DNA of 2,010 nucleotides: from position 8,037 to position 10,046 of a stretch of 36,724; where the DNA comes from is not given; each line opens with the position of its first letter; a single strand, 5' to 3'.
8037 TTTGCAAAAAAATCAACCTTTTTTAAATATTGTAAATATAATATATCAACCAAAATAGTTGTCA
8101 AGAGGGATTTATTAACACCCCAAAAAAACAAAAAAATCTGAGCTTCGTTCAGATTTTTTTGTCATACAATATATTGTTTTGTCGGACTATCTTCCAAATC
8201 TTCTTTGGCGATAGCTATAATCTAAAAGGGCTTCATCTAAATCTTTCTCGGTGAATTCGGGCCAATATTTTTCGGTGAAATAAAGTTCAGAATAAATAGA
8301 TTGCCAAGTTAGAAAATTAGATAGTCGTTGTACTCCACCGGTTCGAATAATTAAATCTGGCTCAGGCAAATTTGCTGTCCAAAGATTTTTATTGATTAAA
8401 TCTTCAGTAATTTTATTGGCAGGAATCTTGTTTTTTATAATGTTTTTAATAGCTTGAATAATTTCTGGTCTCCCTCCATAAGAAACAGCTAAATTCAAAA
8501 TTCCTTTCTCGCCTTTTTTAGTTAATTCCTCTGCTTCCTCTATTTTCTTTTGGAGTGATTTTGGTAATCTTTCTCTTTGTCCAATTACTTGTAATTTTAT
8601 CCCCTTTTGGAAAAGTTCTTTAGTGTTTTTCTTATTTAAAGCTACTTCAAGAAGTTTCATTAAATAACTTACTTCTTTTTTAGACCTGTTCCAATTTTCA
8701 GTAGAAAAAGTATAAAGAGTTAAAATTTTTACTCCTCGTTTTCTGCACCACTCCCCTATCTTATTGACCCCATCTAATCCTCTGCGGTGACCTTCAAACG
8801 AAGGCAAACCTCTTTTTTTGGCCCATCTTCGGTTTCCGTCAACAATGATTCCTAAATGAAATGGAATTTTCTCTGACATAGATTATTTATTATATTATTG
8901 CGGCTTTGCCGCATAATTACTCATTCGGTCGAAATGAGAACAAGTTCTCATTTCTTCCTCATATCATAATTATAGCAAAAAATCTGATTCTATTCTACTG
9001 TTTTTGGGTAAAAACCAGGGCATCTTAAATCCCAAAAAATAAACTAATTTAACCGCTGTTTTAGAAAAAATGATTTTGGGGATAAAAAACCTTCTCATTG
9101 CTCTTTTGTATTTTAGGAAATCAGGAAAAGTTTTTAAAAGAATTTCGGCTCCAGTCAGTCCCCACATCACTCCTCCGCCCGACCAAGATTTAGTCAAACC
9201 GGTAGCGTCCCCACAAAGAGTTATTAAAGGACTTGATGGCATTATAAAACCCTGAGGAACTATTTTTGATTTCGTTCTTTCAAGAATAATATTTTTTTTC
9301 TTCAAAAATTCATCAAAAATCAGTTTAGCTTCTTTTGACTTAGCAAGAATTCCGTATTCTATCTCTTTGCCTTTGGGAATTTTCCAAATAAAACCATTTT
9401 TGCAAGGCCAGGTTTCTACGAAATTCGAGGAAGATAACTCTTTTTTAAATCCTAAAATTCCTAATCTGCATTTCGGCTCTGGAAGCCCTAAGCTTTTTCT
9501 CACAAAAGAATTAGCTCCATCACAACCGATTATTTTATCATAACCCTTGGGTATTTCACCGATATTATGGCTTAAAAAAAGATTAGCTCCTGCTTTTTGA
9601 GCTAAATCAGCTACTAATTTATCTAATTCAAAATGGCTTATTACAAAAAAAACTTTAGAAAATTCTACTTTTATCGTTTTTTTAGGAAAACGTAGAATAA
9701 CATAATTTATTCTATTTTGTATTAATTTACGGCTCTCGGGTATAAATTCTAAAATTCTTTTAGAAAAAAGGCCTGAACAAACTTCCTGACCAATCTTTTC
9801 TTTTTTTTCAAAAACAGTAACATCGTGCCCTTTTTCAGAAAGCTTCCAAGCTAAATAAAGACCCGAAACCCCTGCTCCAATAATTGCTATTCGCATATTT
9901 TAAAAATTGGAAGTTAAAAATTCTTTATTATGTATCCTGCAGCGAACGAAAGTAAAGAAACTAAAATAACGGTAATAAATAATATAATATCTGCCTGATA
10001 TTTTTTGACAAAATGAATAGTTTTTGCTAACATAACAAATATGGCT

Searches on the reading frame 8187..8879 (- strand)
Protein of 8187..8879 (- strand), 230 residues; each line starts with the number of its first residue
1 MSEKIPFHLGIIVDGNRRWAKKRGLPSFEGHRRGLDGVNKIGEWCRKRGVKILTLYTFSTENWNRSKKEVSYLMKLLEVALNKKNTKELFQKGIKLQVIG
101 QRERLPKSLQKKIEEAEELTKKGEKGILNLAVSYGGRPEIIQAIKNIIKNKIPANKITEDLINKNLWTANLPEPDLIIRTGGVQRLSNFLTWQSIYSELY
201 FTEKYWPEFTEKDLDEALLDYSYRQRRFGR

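Call 41: search_protein_families(library=pfam, proteins=[window:8187-8879:-], max_evalue=0.001)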
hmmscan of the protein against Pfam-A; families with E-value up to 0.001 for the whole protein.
window:8187-8879:- (230 aa): 2 families
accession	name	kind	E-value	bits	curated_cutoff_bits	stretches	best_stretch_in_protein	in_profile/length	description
PF01255.24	Prenyltransf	-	7.4e-86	287.6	27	1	12-229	1-219/219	Putative undecaprenyl diphosphate synthase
PF22180.2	RH3_dom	-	0.00056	20.4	27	0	69-116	17-63/66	RH3 domain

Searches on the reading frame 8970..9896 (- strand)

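Call 41: search_protein_families(library=pfam, proteins=[window:8970-9896:-], max_evalue=0.001)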
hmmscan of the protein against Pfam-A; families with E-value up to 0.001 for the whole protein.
window:8970-9896:- (308 aa): 9 families
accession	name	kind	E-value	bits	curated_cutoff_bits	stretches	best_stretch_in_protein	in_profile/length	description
PF13450.12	NAD_binding_8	-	6.2e-10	39.6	21.9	1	5-36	1-32/68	NAD(P)-binding Rossmann-like domain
PF01266.30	DAO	-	4e-09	36.9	27.9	1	2-43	1-41/353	FAD dependent oxidoreductase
PF01494.25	FAD_binding_3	-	1.1e-08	35.2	22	1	3-52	4-53/349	FAD binding domain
PF00070.33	Pyr_redox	-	3.3e-06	28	22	1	2-36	1-35/82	Pyridine nucleotide-disulphide oxidoreductase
PF03486.20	HI0933_like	-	5.6e-06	26.4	50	1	2-39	2-39/244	HI0933-like protein Rossmann domain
PF02558.23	ApbA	-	8.2e-05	22.7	22.2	1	3-33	1-31/150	Ketopantoate reductase PanE/ApbA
PF00890.30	FAD_binding_2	-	0.00017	21.4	20.4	1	3-36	2-35/414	FAD binding domain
PF07992.20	Pyr_redox_2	-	0.00026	21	26.1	1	2-36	2-178/291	Pyridine nucleotide-disulphide oxidoreductase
PF01593.30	Amino_oxidase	-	0.0008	19.2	19.8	0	10-36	1-27/443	Flavin containing amine oxidoreductase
